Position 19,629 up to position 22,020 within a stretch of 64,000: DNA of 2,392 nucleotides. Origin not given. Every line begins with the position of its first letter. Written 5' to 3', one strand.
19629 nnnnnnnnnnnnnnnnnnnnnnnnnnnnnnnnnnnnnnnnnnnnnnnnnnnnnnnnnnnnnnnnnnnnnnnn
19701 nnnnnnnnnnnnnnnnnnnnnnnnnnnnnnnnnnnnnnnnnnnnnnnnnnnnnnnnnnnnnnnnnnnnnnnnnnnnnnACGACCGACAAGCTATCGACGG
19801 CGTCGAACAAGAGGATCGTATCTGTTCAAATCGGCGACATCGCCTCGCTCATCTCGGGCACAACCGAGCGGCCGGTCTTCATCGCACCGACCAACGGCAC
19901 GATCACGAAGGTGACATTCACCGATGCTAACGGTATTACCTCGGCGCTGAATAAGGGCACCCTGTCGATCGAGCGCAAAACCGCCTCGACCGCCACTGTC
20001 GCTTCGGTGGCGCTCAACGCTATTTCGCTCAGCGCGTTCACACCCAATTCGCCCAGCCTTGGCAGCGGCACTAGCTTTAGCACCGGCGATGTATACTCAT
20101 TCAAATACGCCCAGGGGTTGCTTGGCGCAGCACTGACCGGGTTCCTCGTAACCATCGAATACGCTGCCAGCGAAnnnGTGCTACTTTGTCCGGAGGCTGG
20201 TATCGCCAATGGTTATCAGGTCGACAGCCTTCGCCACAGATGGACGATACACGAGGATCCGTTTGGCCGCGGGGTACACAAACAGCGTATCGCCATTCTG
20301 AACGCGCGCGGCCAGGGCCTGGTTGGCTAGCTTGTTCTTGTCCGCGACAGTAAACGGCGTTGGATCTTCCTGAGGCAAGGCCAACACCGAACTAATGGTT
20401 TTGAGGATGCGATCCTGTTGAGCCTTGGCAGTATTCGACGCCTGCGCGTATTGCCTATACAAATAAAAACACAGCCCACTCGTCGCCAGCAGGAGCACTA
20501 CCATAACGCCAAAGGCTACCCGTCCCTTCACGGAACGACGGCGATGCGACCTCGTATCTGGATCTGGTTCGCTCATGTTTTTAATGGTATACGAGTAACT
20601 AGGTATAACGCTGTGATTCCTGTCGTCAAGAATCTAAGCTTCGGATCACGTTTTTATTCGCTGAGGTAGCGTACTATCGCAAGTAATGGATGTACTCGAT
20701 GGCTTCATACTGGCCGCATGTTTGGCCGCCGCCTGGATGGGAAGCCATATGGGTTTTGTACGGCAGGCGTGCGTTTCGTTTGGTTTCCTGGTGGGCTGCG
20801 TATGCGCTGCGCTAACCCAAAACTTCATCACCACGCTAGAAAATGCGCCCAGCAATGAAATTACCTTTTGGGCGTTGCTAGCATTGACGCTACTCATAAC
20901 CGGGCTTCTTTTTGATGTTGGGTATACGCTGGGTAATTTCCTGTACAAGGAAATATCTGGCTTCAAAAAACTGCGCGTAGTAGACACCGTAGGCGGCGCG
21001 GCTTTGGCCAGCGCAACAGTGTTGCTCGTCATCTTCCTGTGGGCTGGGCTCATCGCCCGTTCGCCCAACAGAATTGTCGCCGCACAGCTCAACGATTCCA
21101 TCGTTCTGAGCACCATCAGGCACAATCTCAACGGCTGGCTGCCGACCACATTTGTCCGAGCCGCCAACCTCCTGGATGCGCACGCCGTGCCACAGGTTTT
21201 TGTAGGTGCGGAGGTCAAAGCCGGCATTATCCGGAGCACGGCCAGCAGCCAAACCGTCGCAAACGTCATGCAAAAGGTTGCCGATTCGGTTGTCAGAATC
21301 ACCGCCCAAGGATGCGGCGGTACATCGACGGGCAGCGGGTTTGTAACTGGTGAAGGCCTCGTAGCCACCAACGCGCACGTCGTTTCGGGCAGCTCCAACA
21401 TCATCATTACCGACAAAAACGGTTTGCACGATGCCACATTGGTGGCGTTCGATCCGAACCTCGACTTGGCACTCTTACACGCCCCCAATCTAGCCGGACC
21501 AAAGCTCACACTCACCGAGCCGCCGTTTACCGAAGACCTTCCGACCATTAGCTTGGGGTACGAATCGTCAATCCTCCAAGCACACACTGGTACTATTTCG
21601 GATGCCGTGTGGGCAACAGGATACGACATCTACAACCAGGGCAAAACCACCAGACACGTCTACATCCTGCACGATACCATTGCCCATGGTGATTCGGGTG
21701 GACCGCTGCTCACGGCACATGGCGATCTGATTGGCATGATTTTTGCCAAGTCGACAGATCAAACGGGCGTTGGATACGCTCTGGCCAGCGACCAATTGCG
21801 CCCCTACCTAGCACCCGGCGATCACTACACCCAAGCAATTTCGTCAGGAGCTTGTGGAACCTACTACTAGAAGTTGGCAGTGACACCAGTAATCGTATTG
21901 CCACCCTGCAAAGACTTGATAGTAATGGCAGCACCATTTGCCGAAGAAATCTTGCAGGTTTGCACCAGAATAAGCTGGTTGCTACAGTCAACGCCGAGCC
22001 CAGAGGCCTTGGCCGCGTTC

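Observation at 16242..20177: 1311-aa membrane-anchored fibre protein made of 5/10-residue repeats with a 316-aa super-repeat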

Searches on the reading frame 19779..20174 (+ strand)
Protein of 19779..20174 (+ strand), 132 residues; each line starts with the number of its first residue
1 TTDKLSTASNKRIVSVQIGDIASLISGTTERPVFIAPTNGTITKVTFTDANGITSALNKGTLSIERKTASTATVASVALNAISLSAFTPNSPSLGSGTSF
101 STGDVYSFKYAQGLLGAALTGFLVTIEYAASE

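Call 12: find_homologous_proteins(query=window:19779-20174:+, max_evalue=0.01)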
Query seq(132 aa) (132 aa): 1 proteins with E <= 0.01 among 57 candidates.
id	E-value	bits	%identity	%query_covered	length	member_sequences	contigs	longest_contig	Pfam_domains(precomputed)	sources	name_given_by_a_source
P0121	1.3e-27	114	57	77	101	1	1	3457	-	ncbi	ncbi:MAG: hypothetical protein ABWX94_01390, partial [Candidatus Saccharimonadales bacterium]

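Call 19: find_encoding_contigs(protein=P0121, flank=10000)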
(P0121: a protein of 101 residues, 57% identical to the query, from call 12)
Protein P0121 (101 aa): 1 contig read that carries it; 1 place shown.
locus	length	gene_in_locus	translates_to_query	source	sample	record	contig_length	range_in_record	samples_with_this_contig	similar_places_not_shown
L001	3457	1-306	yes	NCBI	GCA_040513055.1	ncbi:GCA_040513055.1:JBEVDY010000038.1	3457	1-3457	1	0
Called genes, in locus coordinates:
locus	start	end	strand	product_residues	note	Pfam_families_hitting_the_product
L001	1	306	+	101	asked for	?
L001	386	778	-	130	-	-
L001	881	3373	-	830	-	PF13298:LigD_N, PF01068:DNA_ligase_A_M, PF04679:DNA_ligase_A_C, PF21686:LigD_Prim-Pol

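Call 20: find_related_loci(query=A1, collection=genome_contigs, flank=10000)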
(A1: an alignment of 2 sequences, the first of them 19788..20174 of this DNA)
Query A1 (129 aa) in genome_contigs; peptide patterns used: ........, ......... (x = any residue, [..] = any of these).
19 stretches matched a pattern; 4 encode a relative of the query (tblastn E <= 1e-3); 4 distinct loci.
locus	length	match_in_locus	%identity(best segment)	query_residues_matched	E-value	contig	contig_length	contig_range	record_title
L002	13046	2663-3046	78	1-129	4e-61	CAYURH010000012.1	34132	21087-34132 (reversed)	MAG TPA_asm: uncultured Candidatus Saccharibacteria bacterium isolate SRP200132_co2_143 genome assembly, contig: NODE_97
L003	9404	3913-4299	71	1-129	1e-59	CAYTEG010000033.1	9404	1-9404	MAG TPA_asm: uncultured Candidatus Saccharibacteria bacterium isolate SRP200132_co1_576 genome assembly, contig: NODE_13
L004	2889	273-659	56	1-129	2e-45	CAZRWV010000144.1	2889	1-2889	MAG TPA_asm: uncultured Candidatus Saccharibacteria bacterium isolate SRP193066_co1_26 genome assembly, contig: NODE_370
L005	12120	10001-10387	58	1-129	2e-44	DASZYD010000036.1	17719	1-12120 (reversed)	MAG TPA_asm: Candidatus Saccharimonadales bacterium isolate SMAG_U6201 k141_314224, whole genome shotgun sequence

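Call 41: search_protein_representatives(protein=window:19788-20174:+)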
Query: 129 residues. Proteins with E-value up to 0.001 (for the whole library): 34; up to 1e-10: 20; up to 1e-30: 7. The best 34 are listed.
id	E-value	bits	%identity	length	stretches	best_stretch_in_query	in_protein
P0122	1.0e-45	170.9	70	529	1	1-129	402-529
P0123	1.1e-44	167.6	71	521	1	1-129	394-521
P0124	8.2e-37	142.3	67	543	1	1-129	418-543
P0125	2.9e-35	137.3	58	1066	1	1-128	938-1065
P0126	4.9e-33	130.1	55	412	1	1-129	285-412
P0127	1.1e-32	129.0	58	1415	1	1-128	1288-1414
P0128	1.1e-31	125.8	60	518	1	2-129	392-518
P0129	9.5e-30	119.6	54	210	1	2-128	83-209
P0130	6.5e-29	116.9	47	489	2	2-129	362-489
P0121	3.9e-28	114.4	57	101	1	29-129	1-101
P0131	8.6e-26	106.8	51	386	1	1-128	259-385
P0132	2.5e-23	98.9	45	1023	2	1-129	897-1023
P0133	1.1e-22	96.8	46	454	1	3-128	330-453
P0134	2.1e-22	95.9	74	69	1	63-128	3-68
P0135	3.5e-22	95.2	67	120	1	51-129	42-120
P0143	2.5e-07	47.4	40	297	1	1-129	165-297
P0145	7.1e-07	46.0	42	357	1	2-128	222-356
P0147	1.5e-06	44.9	37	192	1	3-127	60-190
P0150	1.3e-04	38.7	41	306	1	13-126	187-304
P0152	3.4e-04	37.3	36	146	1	28-119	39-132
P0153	5.3e-04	36.7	33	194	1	2-125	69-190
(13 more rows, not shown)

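Call 43: list_cluster_members(proteins=[P0122, P0125, P0127, P0132, P0143, P0145, P0147, P0150, P0130, P0153])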
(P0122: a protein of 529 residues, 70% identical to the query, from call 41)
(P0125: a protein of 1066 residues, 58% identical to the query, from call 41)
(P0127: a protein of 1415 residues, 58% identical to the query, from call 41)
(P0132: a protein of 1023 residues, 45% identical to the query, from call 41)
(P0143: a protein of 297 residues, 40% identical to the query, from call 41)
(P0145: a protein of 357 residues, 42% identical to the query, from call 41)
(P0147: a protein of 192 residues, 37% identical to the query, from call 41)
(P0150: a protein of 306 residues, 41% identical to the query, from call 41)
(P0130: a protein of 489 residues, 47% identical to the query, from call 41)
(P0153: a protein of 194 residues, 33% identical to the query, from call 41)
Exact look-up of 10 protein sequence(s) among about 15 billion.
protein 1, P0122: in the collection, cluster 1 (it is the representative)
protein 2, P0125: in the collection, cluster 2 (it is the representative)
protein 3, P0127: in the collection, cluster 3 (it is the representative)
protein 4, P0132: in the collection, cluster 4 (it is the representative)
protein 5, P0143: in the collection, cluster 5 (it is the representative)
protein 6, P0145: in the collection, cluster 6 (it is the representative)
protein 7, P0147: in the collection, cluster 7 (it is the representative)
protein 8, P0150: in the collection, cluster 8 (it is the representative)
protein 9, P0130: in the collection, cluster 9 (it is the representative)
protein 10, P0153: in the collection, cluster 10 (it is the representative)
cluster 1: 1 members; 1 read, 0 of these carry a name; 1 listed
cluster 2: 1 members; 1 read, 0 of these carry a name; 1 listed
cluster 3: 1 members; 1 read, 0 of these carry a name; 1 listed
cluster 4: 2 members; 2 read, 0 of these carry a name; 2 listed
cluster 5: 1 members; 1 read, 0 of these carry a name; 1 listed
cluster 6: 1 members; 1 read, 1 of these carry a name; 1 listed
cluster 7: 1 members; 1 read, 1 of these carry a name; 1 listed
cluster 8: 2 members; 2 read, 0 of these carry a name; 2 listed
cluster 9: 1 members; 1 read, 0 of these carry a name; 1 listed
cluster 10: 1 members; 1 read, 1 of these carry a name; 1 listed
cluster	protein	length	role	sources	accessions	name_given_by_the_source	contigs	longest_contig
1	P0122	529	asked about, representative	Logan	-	-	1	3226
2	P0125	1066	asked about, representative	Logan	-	-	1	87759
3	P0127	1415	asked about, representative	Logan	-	-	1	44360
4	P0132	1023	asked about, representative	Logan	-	-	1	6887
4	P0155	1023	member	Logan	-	-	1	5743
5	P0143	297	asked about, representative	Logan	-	-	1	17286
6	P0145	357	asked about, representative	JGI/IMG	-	hypothetical protein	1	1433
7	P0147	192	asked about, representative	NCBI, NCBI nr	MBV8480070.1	MAG: hypothetical protein JOY72_07170, partial [Actinobacteria bacterium] | hypothetical protein [Actinomycetota bacterium]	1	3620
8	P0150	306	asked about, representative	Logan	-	-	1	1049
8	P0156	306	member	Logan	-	-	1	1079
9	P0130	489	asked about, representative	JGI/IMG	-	-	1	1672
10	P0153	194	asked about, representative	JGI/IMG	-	hypothetical protein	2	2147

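Call 51: find_encoding_contigs(protein=P0127, flank=8000, max_places=2)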
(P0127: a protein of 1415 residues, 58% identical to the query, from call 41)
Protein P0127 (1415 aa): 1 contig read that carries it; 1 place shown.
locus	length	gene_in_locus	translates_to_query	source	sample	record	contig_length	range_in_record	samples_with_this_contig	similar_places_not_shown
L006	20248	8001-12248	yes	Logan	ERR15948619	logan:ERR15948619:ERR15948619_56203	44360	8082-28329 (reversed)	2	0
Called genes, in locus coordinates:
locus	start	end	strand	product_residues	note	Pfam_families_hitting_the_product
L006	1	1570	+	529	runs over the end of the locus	PF03816:LytR_cpsA_psr, PF13399:LytR_C (weak)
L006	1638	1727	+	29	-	-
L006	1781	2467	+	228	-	PF00027:cNMP_binding, PF13545:HTH_Crp_2, PF00325:Crp (weak)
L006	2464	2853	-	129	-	PF00072:Response_reg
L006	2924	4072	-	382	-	PF00989:PAS (weak), PF08448:PAS_4, PF13426:PAS_9, PF00512:HisKA, PF13581:HATPase_c_2 (faint), PF02518:HATPase_c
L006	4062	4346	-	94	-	-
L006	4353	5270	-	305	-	-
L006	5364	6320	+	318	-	PF03706:LPG_synthase_TM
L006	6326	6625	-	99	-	-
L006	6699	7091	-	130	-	-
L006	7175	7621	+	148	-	PF01475:FUR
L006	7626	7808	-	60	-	-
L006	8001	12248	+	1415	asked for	-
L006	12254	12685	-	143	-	-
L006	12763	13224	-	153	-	PF06983:3-dmu-9_3-mt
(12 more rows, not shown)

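Call 63: search_solved_structures(query=A5, max_evalue=10, show_alignments=2)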
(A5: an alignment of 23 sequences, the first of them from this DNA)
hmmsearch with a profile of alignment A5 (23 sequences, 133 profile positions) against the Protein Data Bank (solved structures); distinct sequences matched with E-value up to 10: 6.
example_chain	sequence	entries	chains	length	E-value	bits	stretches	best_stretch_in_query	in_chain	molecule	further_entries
3a0j_A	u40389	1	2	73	0.36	14.1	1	96-127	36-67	Cold shock protein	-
2cqa_A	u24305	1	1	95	0.41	13.9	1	63-116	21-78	RuvB-like 2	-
5xcb_A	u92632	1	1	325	0.76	13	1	46-115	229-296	Probable surface protein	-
9qgy_G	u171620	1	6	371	1.2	12.4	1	27-77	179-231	Macrolide export protein MacA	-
3fpp_A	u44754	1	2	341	1.4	12.1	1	27-77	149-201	Macrolide-specific efflux protein macA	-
5nik_D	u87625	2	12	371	1.5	12.1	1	27-77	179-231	Macrolide export protein MacA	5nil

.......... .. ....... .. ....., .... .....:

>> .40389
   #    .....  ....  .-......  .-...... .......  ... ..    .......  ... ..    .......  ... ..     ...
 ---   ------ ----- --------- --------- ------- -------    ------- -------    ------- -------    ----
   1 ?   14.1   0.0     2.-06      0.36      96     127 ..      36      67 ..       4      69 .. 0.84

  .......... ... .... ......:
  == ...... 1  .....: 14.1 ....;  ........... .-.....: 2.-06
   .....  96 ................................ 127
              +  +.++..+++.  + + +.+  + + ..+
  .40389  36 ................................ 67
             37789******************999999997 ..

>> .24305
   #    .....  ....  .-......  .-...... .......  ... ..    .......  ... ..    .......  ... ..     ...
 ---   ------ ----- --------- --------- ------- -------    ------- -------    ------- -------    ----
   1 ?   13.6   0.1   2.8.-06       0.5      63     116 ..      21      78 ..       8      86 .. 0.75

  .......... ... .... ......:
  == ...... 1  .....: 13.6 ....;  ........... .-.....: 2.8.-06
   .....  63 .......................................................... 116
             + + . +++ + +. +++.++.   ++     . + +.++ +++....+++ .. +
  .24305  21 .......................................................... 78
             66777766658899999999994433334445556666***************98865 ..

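Call 64: search_protein_families(library=pfam, alignment_id=A5, max_evalue=1)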
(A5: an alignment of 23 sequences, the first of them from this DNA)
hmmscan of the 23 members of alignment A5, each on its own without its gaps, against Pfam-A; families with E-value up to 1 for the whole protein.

A. member 1, seq(131 aa): 0 families

B. families by the number of members that match (of 23 scanned): 8 families
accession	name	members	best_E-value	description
PF15513.11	DUF4651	2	0.12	Domain of unknown function (DUF4651)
PF12768.13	Rax2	1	0.01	Rax2 C-terminal beta propeller domain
PF18076.6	FGAR-AT_N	1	0.043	Formylglycinamide ribonucleotide amidotransferase N-terminal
PF00364.28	Biotin_lipoyl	1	0.096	Biotin-requiring enzyme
PF24306.1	THSD1_N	1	0.1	THSD1 N-terminal domain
PF02494.22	HYR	1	0.16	HYR domain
PF12271.14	Chs7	1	0.2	Chitin synthase export chaperone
PF06432.16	GPI2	1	0.36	Phosphatidylinositol N-acetylglucosaminyltransferase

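Call 80: search_protein_families(library=phrogs, proteins=[window:19788-20174:+, P0145, P0147, P0153, P0152], max_evalue=1)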
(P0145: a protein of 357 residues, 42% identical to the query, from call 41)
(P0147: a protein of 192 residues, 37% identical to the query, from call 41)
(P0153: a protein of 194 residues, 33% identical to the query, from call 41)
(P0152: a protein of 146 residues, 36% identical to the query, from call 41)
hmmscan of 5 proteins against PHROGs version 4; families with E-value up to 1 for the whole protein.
seq(129 aa): 0 families

P0145 (357 aa): 4 families
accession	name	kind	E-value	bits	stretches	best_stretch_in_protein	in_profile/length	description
phrog_2012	-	tail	1.6e-16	61.8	5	138-168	139-169/212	minor tail protein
phrog_35419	-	tail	2.3e-05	24.8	2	115-179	323-382/414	tail fiber protein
phrog_13518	-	unknown function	0.039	12.9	1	1-301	137-419/1230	-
phrog_18444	-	unknown function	0.042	14.9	0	10-50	8-48/66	-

P0147 (192 aa): 1 family
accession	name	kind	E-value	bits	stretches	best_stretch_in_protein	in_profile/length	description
phrog_460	-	connector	0.55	9.9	1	34-159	230-348/385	head closure Hc2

P0153 (194 aa): 1 family
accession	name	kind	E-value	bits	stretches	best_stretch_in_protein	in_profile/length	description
phrog_27219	-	unknown function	0.21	12.4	1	29-71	22-64/80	-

P0152 (146 aa): 1 family
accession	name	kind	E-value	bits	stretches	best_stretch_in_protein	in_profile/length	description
phrog_8455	-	head and packaging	0.036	14.7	1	22-128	28-134/152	virion structural protein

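Call 92: find_related_loci(query=A1, collection=viral_contigs, flank=8000)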
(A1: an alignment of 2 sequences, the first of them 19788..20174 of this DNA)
Query A1 (129 aa) in viral_contigs; peptide patterns used: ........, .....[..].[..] (x = any residue, [..] = any of these).
117 stretches matched a pattern, but none encodes a relative of the query by tblastn (E <= 1e-3).

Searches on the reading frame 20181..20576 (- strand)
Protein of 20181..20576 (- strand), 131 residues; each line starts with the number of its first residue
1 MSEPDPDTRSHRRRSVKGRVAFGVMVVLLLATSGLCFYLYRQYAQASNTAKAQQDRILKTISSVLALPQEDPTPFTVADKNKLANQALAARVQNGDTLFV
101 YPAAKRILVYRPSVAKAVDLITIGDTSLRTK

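Call 13: search_protein_families(library=pfam, proteins=[window:20181-20576:-], max_evalue=0.001)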
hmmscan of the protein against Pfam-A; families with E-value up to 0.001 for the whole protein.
window:20181-20576:- (131 aa): 0 families

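Call 95: search_protein_families(library=phrogs, proteins=[window:20181-20576:-], max_evalue=0.001)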
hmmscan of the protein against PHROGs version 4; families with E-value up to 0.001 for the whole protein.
window:20181-20576:- (131 aa): 0 families

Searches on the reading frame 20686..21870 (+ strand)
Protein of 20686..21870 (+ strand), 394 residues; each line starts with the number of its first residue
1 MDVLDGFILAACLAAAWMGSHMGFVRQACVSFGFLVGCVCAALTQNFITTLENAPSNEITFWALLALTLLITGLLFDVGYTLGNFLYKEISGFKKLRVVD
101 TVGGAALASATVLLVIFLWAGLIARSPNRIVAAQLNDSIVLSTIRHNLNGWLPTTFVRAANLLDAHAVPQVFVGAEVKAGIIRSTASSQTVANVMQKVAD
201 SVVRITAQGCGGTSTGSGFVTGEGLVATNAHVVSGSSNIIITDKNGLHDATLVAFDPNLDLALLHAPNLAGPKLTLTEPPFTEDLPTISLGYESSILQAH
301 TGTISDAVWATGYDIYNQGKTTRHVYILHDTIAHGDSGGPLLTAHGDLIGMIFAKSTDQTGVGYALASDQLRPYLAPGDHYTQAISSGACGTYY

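Call 13: search_protein_families(library=pfam, proteins=[window:20686-21870:+], max_evalue=0.001)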
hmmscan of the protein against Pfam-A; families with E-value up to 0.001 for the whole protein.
window:20686-21870:+ (394 aa): 4 families
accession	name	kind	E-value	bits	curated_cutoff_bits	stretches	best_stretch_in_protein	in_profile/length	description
PF13365.12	Trypsin_2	-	5.3e-18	66.6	27.6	1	216-351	1-144/144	Trypsin-like peptidase domain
PF02674.22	Colicin_V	-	1.3e-08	35.4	29.3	1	4-144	1-139/144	Colicin V production protein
PF00089.32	Trypsin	-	3.9e-07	30.5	20.6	1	213-361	24-204/220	Trypsin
PF10459.15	Peptidase_S46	-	7.7e-05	22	22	0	187-236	27-70/698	Peptidase S46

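Call 95: search_protein_families(library=phrogs, proteins=[window:20686-21870:+], max_evalue=0.001)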
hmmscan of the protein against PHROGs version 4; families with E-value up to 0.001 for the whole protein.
window:20686-21870:+ (394 aa): 2 families
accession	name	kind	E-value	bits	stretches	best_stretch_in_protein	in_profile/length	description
phrog_11383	-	unknown function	1.5e-19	71.7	2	184-265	142-238/462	-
phrog_9683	-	other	1.4e-08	35.5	1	196-358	39-193/233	protease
